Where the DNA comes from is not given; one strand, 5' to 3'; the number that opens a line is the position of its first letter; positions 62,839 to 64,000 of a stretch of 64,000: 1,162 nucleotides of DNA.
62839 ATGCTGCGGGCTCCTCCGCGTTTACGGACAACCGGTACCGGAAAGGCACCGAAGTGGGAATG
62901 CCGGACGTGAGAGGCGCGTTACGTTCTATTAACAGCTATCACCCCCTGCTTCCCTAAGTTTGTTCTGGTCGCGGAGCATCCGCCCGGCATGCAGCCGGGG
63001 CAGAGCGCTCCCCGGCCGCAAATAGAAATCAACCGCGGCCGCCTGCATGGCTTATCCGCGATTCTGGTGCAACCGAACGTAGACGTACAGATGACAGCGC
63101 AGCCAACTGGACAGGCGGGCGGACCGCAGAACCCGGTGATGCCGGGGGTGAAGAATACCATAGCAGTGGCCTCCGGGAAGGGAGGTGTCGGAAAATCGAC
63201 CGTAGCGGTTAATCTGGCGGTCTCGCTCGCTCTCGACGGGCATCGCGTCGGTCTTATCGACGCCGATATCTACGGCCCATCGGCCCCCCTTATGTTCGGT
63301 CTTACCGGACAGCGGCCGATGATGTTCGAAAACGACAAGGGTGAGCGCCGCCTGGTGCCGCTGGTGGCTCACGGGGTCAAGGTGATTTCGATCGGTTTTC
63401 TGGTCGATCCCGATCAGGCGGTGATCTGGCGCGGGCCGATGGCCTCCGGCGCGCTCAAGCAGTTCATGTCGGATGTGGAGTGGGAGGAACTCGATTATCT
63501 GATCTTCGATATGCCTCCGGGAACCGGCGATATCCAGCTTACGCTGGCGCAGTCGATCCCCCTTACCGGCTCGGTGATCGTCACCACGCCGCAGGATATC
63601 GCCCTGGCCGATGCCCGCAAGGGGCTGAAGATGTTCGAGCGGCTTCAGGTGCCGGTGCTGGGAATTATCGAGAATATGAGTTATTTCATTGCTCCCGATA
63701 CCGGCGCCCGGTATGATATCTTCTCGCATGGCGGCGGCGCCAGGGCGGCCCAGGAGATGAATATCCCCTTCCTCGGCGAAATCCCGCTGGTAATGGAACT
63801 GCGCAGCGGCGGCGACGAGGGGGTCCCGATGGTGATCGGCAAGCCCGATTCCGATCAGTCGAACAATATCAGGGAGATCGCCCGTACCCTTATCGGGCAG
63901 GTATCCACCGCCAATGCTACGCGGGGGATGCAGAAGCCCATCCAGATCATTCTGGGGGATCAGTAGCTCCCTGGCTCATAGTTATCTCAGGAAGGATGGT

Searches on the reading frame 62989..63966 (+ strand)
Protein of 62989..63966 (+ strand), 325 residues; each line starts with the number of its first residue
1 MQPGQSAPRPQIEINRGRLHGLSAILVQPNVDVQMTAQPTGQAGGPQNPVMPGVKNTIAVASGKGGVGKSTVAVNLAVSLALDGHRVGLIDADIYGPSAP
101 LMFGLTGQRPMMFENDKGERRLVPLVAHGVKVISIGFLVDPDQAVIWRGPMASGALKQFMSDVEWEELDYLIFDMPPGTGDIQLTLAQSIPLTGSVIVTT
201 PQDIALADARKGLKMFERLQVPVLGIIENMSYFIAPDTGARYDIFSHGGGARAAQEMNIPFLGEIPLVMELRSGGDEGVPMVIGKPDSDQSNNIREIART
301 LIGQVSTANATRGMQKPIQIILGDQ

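Call 8: search_protein_families(library=pfam, proteins=[window:62989-63966:+], max_evalue=0.001)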
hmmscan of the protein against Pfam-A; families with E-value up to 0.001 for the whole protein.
window:62989-63966:+ (325 aa): 8 families
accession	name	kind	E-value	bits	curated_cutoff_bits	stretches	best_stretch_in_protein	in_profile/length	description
PF10609.15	ParA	-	6.2e-101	337.4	27.1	1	54-301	2-245/246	NUBPL iron-transfer P-loop NTPase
PF01656.29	CbiA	-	7.5e-15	55.4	25.4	1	58-269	1-113/125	CobQ/CobB/MinD/ParA nucleotide binding domain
PF13614.12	AAA_31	-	2.1e-12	47.8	27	1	56-198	2-145/177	AAA domain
PF09140.17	MipZ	-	1.9e-07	31.1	20.7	1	57-94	2-39/262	ATPase MipZ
PF02374.21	ArsA_ATPase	-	1.4e-06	28.2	24.3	1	60-93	5-38/305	Anion-transporting ATPase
PF00142.24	Fer4_NifH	-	1.5e-05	25.1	25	1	62-109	6-53/271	4Fe-4S iron sulfur cluster binding proteins, NifH/frxC family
PF13481.12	AAA_25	-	0.00028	21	27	1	46-87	21-63/195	AAA domain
PF07015.17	VirC1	-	0.00032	20.6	24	1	57-94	3-40/231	VirC1 protein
